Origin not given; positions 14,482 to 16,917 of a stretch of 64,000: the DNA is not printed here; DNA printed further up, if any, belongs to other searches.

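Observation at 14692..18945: Tandem pair of TPR-GT41 (O-GlcNAc-transferase-like) enzymes in a flagellar locus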

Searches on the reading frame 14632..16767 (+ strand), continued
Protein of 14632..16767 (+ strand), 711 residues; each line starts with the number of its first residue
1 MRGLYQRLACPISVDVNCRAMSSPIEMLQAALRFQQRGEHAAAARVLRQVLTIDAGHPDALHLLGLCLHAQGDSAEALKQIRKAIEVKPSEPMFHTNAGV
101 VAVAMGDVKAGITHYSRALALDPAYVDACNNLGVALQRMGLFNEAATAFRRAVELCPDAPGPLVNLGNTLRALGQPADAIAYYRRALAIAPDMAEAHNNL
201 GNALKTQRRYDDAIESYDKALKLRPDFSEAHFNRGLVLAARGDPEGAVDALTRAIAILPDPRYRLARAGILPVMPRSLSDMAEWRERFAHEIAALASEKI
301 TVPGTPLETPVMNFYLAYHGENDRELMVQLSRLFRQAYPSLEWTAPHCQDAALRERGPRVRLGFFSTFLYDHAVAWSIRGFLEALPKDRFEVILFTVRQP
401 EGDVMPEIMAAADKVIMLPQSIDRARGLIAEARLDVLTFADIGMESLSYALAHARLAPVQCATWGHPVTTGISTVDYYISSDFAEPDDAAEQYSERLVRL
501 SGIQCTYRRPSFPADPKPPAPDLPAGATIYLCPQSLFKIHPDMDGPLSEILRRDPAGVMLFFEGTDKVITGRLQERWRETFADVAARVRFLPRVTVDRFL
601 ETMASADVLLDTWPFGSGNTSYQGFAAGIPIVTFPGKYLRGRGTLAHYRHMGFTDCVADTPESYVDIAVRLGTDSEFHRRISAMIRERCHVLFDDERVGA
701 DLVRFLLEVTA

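Call 53: find_encoding_contigs(protein=P0072, flank=8000, max_places=1)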
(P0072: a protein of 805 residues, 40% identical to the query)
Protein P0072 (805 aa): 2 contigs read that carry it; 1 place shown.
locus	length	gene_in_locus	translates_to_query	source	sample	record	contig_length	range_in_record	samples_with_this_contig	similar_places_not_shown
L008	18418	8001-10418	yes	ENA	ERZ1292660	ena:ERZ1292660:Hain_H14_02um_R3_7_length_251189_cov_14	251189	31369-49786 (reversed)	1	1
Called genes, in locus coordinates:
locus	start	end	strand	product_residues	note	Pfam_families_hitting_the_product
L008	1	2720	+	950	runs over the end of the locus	PF01326:PPDK_N, PF00391:PEP-utilizers, PF02896:PEP-utilizers_C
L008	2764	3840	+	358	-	PF00383:dCMP_cyt_deam_1, PF14437:MafB19-deam, PF01872:RibD_C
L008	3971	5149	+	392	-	PF07690:MFS_1, PF05977:MFS_3, PF07690:MFS_1, PF12832:MFS_1_like (weak)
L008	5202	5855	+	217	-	PF00677:Lum_binding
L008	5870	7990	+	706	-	PF13414:TPR_11, PF13424:TPR_12, PF00515:TPR_1, PF13414:TPR_11, PF13649:Methyltransf_25, PF13847:Methyltransf_31, PF08241:Methyltransf_11, PF08242:Methyltransf_12, +15 more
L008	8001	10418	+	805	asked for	PF14559:TPR_19, PF13432:TPR_16, PF00515:TPR_1, PF13424:TPR_12, PF13414:TPR_11, PF00515:TPR_1, PF13414:TPR_11, PF13424:TPR_12, +61 more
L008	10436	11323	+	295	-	PF05050:Methyltransf_21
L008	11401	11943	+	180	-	PF00578:AhpC-TSA, PF08534:Redoxin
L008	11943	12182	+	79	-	-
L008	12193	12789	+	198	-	PF14597:Lactamase_B_5, PF00753:Lactamase_B (faint)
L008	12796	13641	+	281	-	-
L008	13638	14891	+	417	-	-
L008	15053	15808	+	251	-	PF07277:SapC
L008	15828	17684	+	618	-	PF07244:POTRA (faint), PF08479:POTRA_2, PF03865:ShlB, PF01103:Omp85 (faint)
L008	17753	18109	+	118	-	-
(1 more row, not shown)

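Call 54: find_encoding_contigs(protein=P0078, flank=8000, max_places=1)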
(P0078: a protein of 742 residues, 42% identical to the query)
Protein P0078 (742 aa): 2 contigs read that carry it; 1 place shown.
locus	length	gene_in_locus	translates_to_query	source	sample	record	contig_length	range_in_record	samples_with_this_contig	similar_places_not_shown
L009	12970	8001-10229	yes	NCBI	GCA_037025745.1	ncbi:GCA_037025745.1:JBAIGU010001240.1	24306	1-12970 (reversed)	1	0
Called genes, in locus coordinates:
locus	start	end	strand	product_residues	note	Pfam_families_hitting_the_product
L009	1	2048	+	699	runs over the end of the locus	PF02092:tRNA_synt_2f, PF05746:DALR_1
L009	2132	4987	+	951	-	PF01326:PPDK_N, PF00391:PEP-utilizers, PF02896:PEP-utilizers_C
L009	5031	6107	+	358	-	PF00383:dCMP_cyt_deam_1, PF14437:MafB19-deam (weak), PF01872:RibD_C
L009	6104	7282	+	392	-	PF05977:MFS_3, PF07690:MFS_1, PF12832:MFS_1_like (weak)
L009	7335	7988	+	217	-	PF00677:Lum_binding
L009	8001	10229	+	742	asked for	PF13432:TPR_16, PF14559:TPR_19, PF13414:TPR_11, PF00515:TPR_1, PF13414:TPR_11, PF13424:TPR_12, PF13432:TPR_16, PF13414:TPR_11, +35 more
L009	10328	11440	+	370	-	PF00155:Aminotran_1_2 (weak), PF01041:DegT_DnrJ_EryC1, PF01212:Beta_elim_lyase (weak)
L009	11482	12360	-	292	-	PF02668:TauD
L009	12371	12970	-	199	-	?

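Call 65: predict_structure(alignment_id=A2)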
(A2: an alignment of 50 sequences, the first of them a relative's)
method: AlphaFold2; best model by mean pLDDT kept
length: 685 residues; sequences in the alignment: 50
mean_pLDDT: 93.9   pTM: 0.89
mean pLDDT of the five models: 93.9, 92.9, 92.8, 92.2, 91.8
residues with pLDDT >= 90: 571; 70-90: 109; 50-70: 5; < 50: 0
segments of 3 or more residues with pLDDT < 50: none
pLDDT, mean of each block of 10 residues (from residue 1): 89 94 95 96 95 98 97 96 97 97 96 91 97 96 90 97 98 96 95 98 98 95 98 95 95 96 97 92 88 92 96 96 80 93 91 93 97 85 96 90 96 90 95 88 92 91 92 87 89 89 96 95 98 96 96 97 94 95 89 91 95 88 96 97 98 98 94 95 93
secondary structure, 60 per line:
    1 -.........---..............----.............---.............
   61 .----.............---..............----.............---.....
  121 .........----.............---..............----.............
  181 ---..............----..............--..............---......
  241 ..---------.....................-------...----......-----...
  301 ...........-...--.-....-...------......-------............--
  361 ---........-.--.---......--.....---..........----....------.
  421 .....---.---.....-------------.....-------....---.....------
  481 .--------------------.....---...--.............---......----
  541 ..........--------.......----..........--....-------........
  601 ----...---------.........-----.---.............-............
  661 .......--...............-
elements in order: H2-10 H14-27 H32-44 H48-61 H66-78 H82-95 H100-112 H116-129 H134-146 H150-163 H168-180 H184-197 H202-215 H218-231 H235-242 H252-272 H287-292 H298-311 H320-323 E334-339 H347-358 E364-371 H380-385 E388-392 H396-405 E410-413 H420-425 E433-437 E451-455 H463-466 E470-474 E502-506 H515-527 E531-536 H541-550 E562-565 H570-579 E582-585 H593-600 E605-607 H617-625 H635-647 H649-666 H670-684

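Call 67: fold_search(model_id=the predicted structure, library=pdb)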
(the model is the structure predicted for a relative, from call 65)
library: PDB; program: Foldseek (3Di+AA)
matches with E <= 10: 1758; with E <= 0.001: 709
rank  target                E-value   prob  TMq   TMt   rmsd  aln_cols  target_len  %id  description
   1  8dth_B                1.1e-32  1.00  0.73  0.71   6.6       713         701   20  Cryo-EM structure of Arabidopsis SPY alternative conformation 2 (released 2023-03-08)
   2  8dtg_B                1.1e-32  1.00  0.63  0.59   8.5       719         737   21  Cryo-EM structure of Arabidopsis SPY alternative conformation 1 (released 2023-03-08)
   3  8dtg_A                2.5e-32  1.00  0.69  0.60   6.6       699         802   21  Cryo-EM structure of Arabidopsis SPY alternative conformation 1 (released 2023-03-08)
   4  8dtf_A                4.6e-32  1.00  0.64  0.56   8.1       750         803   21  Cryo-EM structure of the full length Arabidopsis SPY with complete TPRs (released 2023-03-08)
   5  8dth_A                5.4e-32  1.00  0.71  0.66   6.9       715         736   21  Cryo-EM structure of Arabidopsis SPY alternative conformation 2 (released 2023-03-08)
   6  7y4i_A                2.8e-31  1.00  0.68  0.59   7.4       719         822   21  Crystal structure of SPINDLY in complex with GDP (released 2022-12-07)
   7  7yeh_A                2.8e-31  1.00  0.57  0.40  11.4       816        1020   21  Cryo-EM structure of human OGT-OGA complex (released 2023-07-12)
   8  7ntf_B                4.9e-31  1.00  0.51  0.43  16.3       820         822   22  Cryo-EM structure of unliganded O-GlcNAc transferase (released 2021-11-17)
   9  7yea_A                5.6e-31  1.00  0.55  0.39  12.6       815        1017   21  Human O-GlcNAc transferase Dimer (released 2023-07-12)
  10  7y4i_B                7.0e-31  1.00  0.64  0.55   8.1       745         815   20  Crystal structure of SPINDLY in complex with GDP (released 2022-12-07)
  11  8dti_A                2.8e-30  1.00  0.69  0.74   6.3       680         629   21  Cryo-EM structure of Arabidopsis SPY in complex with GDP-fucose (released 2023-03-08)
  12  5hgv_A                2.8e-30  1.00  0.58  0.57   8.8       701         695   21  Structure of an O-GlcNAc transferase point mutant, D554N in complex with peptide (released 2016-09-14)
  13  5c1d_A                5.6e-30  1.00  0.55  0.55   9.8       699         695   21  Human OGT in complex with UDP-5S-GlcNAc and substrate peptide (RB2L) (released 2015-08-05)
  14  6e37_A                6.1e-30  1.00  0.55  0.55   9.8       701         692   21  O-GlcNAc Transferase in complex with covalent inhibitor (released 2019-11-06)
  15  3pe4_A                6.6e-30  1.00  0.55  0.54   9.7       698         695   21  Structure of human O-GlcNAc transferase and its complex with a peptide substrate (released 2011-01-19)
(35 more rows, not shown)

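Call 70: find_encoding_contigs(protein=P0124, flank=10000, max_places=2)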
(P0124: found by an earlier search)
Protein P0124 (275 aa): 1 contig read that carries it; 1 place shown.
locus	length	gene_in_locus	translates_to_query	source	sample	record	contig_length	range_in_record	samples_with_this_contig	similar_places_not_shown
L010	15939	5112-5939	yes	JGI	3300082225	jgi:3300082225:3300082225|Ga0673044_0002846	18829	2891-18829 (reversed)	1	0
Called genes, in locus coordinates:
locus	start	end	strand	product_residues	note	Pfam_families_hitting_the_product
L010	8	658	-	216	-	PF08889:WbqC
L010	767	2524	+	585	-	PF23914:TPR_CcmH_CycH (weak), PF13424:TPR_12, PF13414:TPR_11, PF13432:TPR_16, PF00515:TPR_1, PF07719:TPR_2, PF13424:TPR_12, PF13432:TPR_16, +16 more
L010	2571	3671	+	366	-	PF01041:DegT_DnrJ_EryC1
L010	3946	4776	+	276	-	PF00669:Flagellin_N, PF00700:Flagellin_C (weak)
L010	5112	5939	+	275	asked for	PF00669:Flagellin_N, PF00700:Flagellin_C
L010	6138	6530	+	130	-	PF07378:FlbT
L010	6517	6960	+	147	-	PF07309:FlaF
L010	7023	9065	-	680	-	PF13429:TPR_15 (weak), PF23914:TPR_CcmH_CycH, PF03704:BTAD (weak), PF13432:TPR_16 (weak), PF13424:TPR_12 (weak), PF24575:TPR_Slam (weak), PF13424:TPR_12, PF13432:TPR_16, +21 more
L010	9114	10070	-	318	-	PF00700:Flagellin_C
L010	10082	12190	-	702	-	PF00460:Flg_bb_rod, PF22638:FlgK_D1, PF06429:Flg_bbr_C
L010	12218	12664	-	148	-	-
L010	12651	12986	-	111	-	PF10135:Rod-binding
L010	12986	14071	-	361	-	PF02119:FlgI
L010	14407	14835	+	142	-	PF10768:FliX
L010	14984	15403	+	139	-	PF21157:DksA_N, PF01258:zf-dskA_traR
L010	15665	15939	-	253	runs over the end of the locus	PF02107:FlgH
